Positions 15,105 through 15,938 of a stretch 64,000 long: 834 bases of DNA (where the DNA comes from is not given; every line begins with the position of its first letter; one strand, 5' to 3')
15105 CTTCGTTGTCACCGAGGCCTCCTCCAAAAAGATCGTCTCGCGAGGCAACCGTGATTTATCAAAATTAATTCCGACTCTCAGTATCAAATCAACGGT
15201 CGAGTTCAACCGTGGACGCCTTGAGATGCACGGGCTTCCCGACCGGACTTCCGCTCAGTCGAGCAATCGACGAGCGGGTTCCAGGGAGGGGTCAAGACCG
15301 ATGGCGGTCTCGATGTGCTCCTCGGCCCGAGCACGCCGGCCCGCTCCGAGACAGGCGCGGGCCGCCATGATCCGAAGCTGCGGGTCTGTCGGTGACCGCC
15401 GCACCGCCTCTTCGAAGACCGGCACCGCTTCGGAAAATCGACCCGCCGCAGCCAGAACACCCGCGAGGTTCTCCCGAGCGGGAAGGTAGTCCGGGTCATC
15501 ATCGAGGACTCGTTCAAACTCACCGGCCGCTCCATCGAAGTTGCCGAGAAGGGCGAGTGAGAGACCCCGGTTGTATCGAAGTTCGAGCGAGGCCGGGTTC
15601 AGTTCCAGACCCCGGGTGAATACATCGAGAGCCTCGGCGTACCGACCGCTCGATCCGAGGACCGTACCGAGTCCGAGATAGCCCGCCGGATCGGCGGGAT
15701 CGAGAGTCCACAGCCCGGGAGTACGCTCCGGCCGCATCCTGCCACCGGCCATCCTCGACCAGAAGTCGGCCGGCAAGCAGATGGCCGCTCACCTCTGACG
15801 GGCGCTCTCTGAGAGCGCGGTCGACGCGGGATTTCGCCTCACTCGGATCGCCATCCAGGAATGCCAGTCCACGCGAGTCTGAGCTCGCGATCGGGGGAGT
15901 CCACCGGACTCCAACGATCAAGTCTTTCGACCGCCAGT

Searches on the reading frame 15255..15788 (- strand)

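Call 36: search_protein_families(library=pfam, proteins=[window:15255-15788:-], max_evalue=0.0001)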
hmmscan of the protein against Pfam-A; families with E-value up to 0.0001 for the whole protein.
window:15255-15788:- (177 aa): 17 families
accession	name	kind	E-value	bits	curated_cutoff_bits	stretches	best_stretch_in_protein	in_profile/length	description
PF07719.23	TPR_2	-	9.1e-22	75.8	27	0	35-66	2-33/34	Tetratricopeptide repeat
PF14559.12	TPR_19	-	1.1e-20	74.2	25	2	112-168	1-57/68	Tetratricopeptide repeat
PF13432.12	TPR_16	-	1.8e-20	73.5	32.7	2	39-100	2-63/65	Tetratricopeptide repeat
PF13428.12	TPR_14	-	3.2e-20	71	23.5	1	106-145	5-44/44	Tetratricopeptide repeat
PF00515.34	TPR_1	-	5.9e-16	58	27.8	1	36-65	3-32/34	Tetratricopeptide repeat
PF13431.12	TPR_17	-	1.4e-13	50.4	24.4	0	57-87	2-32/34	Tetratricopeptide repeat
PF13181.12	TPR_8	-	2.5e-13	49.5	25.7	0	37-66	4-33/34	Tetratricopeptide repeat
PF13414.12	TPR_11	-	4.5e-13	49.1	26.8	1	46-82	6-42/42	TPR repeat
PF13424.12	TPR_12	-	2.5e-12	47.2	30.1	0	73-131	8-74/77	Tetratricopeptide repeat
PF13371.12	TPR_9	-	2.2e-11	44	35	1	47-100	8-61/73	Tetratricopeptide repeat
PF13176.12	TPR_7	-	3.3e-11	42.8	27.9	0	106-136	3-35/36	Tetratricopeptide repeat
PF07721.20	TPR_4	-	2.5e-10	40.4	27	0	136-160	1-25/26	Tetratricopeptide repeat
PF13374.12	TPR_10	-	8.2e-08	32.5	27.5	0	105-131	5-31/42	Tetratricopeptide repeat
PF14561.12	TPR_20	-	3e-06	27.9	25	0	125-160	11-46/90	Tetratricopeptide repeat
PF12895.13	ANAPC3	-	4e-06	27.4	27.2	0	83-161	4-81/82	Anaphase-promoting complex, cyclosome, subunit 3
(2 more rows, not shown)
